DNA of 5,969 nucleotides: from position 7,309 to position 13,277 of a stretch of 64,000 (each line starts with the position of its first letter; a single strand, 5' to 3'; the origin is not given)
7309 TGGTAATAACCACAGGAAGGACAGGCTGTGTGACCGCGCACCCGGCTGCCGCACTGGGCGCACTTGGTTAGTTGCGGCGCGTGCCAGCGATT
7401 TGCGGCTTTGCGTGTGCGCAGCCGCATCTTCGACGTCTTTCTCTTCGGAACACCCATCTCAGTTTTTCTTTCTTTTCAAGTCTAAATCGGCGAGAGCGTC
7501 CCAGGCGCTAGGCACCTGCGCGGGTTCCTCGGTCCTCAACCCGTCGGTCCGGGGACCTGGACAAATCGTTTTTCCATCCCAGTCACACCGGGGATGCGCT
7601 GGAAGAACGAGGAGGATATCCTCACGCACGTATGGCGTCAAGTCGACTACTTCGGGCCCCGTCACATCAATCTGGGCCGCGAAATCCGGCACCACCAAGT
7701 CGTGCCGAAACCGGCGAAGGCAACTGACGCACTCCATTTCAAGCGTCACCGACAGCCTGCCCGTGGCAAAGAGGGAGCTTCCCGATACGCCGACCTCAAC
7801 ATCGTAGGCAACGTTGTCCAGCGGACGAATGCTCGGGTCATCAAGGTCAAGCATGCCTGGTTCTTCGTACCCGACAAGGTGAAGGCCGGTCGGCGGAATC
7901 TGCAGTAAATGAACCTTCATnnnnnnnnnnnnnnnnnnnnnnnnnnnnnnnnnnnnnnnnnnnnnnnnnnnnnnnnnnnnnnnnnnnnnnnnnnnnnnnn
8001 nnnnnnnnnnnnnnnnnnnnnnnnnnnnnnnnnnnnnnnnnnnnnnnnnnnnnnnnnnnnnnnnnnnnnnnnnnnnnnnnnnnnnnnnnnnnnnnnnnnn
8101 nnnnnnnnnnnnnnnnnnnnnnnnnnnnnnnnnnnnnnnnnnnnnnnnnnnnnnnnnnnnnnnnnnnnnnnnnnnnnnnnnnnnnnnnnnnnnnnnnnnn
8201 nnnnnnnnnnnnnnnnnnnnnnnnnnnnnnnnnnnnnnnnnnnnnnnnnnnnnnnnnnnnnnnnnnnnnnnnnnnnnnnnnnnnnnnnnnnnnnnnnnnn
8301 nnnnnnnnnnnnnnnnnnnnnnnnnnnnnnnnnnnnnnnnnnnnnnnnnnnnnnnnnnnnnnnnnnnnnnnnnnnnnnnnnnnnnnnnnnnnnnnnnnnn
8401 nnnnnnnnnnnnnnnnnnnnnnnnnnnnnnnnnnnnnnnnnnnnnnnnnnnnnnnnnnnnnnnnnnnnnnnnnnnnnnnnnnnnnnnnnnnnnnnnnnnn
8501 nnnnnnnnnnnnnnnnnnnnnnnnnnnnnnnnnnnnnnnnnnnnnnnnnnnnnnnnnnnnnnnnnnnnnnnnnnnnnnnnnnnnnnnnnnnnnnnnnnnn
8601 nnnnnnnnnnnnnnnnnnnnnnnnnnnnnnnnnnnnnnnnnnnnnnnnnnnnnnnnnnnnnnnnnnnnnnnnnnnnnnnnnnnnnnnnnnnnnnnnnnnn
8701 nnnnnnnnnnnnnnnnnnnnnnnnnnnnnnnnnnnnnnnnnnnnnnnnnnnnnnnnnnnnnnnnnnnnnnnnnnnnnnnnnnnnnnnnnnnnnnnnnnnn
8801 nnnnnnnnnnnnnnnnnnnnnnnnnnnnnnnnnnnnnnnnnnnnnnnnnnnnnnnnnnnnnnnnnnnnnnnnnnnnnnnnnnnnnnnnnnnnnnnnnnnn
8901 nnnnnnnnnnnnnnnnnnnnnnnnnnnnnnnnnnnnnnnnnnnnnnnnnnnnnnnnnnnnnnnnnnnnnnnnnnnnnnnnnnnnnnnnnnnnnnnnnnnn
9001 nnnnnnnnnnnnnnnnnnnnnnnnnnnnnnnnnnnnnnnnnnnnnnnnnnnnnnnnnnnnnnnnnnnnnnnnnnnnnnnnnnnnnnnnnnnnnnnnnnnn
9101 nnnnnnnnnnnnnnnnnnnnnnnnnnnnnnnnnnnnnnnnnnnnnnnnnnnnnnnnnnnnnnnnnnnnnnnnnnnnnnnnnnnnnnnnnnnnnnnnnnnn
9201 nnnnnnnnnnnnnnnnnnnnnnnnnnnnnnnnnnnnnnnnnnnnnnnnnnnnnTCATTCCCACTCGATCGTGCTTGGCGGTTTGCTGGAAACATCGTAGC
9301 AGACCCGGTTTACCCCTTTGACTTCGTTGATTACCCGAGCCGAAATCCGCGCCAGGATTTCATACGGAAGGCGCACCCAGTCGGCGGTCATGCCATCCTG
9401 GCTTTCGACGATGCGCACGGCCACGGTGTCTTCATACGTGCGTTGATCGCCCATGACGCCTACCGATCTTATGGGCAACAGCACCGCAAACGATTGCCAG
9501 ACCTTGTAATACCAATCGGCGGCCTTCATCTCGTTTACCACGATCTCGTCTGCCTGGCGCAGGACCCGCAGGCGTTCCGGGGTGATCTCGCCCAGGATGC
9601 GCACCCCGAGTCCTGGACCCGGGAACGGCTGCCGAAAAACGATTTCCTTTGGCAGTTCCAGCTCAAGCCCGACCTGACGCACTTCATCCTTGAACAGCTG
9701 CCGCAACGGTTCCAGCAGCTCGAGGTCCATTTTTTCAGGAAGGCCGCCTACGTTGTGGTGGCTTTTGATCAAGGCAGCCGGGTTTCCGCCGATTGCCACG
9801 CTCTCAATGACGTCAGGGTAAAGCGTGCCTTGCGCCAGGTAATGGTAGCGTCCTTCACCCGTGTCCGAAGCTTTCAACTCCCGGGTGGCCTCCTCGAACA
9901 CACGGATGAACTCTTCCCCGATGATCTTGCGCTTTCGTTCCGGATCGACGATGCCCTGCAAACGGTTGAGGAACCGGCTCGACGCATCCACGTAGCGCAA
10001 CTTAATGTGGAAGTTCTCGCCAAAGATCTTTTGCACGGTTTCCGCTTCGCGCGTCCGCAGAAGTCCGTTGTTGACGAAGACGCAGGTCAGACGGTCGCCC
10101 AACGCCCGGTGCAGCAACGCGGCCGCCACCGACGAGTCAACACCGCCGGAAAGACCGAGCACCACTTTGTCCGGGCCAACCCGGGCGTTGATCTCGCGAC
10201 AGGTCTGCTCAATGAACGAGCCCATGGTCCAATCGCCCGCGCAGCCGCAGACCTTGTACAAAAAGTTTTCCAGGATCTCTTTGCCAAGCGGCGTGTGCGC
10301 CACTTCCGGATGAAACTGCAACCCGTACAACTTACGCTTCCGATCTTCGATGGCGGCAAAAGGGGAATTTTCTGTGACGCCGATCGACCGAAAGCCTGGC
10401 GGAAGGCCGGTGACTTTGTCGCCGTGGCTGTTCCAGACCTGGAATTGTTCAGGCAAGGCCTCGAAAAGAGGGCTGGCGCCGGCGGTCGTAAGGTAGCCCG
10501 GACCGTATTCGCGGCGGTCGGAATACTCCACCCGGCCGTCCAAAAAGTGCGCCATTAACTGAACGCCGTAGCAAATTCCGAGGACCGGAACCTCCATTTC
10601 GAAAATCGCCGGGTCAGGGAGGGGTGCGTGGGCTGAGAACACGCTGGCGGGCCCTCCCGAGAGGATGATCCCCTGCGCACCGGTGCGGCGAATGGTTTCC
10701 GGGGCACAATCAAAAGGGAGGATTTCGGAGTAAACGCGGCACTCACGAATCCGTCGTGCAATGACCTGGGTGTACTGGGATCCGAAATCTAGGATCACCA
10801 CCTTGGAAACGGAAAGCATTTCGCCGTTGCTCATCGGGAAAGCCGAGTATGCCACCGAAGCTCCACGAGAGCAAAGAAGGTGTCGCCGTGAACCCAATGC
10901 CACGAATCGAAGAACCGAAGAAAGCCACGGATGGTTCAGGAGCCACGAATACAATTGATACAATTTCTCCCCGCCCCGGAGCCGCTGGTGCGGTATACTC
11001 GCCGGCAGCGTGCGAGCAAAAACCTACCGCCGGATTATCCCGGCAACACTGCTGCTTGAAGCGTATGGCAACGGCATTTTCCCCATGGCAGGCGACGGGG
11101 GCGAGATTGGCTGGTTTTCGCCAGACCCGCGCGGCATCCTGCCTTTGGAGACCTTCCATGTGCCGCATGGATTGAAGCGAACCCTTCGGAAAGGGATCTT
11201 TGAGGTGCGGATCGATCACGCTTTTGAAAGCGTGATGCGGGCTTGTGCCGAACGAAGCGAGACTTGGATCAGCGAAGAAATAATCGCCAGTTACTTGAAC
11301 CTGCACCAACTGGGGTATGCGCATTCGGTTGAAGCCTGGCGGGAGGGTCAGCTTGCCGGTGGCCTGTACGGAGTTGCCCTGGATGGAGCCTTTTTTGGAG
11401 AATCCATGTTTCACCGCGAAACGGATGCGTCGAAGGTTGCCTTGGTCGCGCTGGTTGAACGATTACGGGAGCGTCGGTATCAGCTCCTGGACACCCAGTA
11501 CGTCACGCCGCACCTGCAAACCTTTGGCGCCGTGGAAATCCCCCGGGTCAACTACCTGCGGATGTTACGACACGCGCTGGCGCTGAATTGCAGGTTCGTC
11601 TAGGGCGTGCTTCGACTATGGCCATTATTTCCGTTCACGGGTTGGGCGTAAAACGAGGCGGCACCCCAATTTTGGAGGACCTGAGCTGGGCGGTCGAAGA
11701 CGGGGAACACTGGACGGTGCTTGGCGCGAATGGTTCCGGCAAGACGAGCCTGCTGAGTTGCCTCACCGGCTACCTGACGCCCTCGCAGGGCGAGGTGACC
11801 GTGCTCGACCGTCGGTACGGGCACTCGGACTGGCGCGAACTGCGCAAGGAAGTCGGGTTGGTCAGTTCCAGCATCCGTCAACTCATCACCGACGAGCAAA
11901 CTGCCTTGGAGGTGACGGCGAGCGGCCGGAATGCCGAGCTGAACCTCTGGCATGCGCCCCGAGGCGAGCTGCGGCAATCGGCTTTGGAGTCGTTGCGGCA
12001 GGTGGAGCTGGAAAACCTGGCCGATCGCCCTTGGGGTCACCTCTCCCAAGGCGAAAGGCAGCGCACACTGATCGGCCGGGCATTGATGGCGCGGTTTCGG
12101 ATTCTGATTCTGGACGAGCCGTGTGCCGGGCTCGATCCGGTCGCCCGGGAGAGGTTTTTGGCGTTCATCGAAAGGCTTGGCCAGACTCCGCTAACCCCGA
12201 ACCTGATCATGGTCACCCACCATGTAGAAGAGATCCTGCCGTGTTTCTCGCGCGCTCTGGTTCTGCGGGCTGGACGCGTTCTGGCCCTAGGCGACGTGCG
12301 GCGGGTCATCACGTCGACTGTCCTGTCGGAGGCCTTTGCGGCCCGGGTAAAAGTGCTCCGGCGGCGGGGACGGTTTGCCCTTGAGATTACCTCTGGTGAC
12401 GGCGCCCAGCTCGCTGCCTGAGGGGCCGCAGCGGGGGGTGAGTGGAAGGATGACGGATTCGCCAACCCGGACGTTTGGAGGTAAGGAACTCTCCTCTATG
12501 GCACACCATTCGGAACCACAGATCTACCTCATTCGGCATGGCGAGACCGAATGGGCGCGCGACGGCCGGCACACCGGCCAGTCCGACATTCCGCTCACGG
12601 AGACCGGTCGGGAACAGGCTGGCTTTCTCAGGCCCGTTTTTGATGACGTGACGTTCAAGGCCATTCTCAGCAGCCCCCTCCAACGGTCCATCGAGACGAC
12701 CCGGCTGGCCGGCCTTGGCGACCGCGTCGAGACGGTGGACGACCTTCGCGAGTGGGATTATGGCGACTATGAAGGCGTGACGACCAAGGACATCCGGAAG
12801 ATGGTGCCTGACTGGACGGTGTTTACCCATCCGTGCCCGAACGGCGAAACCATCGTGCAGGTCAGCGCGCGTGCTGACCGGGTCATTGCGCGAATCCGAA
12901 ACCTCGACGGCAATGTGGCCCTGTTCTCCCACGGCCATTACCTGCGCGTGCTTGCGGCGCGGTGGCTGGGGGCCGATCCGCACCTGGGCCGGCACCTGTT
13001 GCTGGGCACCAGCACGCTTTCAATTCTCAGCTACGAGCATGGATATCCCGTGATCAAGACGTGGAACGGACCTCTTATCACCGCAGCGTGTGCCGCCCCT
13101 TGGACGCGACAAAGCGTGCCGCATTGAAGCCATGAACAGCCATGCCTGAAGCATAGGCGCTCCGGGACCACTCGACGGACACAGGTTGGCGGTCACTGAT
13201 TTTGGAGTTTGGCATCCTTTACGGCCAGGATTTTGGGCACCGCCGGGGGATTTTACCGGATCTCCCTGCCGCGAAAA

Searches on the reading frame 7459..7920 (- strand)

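Call 10: search_protein_families(library=pfam, proteins=[window:7459-7920:-], max_evalue=0.001)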
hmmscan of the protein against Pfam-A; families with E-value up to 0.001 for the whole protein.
window:7459-7920:- (153 aa): 1 family
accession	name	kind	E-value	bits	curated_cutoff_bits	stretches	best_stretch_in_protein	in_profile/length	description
PF02620.22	YceD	-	9.8e-10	39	33.2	1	88-146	55-118/119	Large ribosomal RNA subunit accumulation protein YceD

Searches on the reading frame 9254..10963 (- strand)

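Call 10: search_protein_families(library=pfam, proteins=[window:9254-10963:-], max_evalue=0.001)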
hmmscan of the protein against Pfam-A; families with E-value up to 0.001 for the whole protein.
window:9254-10963:- (569 aa): 6 families
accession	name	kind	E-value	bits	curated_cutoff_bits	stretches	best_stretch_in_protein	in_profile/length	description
PF00958.27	GMP_synt_C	-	1e-44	151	27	1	478-568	2-92/92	GMP synthase C terminal domain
PF00117.34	GATase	-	1.1e-40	139.8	22.8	1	56-237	1-189/190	Glutamine amidotransferase class-I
PF02540.23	NAD_synthase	-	3.3e-10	39.9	21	1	260-326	14-80/242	NAD synthase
PF07722.19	Peptidase_C26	-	1.2e-07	32.2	20.5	1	120-220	101-219/219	Peptidase C26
PF03054.22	tRNA_Me_trans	-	1.7e-05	25.1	20.6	1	266-300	2-35/202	tRNA methyl transferase HUP domain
PF06508.19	QueC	-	0.00048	20.1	22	0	266-328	1-61/210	Queuosine biosynthesis protein QueC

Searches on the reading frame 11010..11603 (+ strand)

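Call 10: search_protein_families(library=pfam, proteins=[window:11010-11603:+], max_evalue=0.001)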
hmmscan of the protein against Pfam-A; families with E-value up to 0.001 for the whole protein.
window:11010-11603:+ (197 aa): 1 family
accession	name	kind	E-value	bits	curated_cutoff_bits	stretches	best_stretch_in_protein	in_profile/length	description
PF03588.20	Leu_Phe_trans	-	1.7e-70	236.4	22.7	1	14-178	3-171/171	Leucyl/phenylalanyl-tRNA protein transferase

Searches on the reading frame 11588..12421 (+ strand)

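Call 11: search_protein_families(library=pfam, proteins=[window:11588-12421:+], max_evalue=0.001)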
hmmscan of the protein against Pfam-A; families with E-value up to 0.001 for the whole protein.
window:11588-12421:+ (277 aa): 2 families
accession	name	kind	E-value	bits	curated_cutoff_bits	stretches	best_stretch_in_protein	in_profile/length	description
PF00005.33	ABC_tran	-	3.7e-28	99.3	25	1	29-180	1-137/137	ABC transporter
PF13304.12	AAA_21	-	2.1e-11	44.9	27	1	109-214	188-301/304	AAA domain, putative AbiEii toxin, Type IV TA system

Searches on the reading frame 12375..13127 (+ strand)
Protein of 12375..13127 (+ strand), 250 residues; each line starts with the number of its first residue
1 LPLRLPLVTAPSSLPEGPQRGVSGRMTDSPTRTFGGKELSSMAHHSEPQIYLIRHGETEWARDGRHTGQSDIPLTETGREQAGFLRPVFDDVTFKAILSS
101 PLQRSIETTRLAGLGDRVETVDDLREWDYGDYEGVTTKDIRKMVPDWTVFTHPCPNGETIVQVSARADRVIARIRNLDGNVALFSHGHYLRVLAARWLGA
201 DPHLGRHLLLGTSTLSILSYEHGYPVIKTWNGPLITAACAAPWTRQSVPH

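Call 11: search_protein_families(library=pfam, proteins=[window:12375-13127:+], max_evalue=0.001)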
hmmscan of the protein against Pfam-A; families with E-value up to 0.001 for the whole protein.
window:12375-13127:+ (250 aa): 1 family
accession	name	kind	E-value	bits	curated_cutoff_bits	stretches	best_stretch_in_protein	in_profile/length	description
PF00300.27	His_Phos_1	-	2e-51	174.9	21.7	1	50-231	1-192/194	Histidine phosphatase superfamily (branch 1)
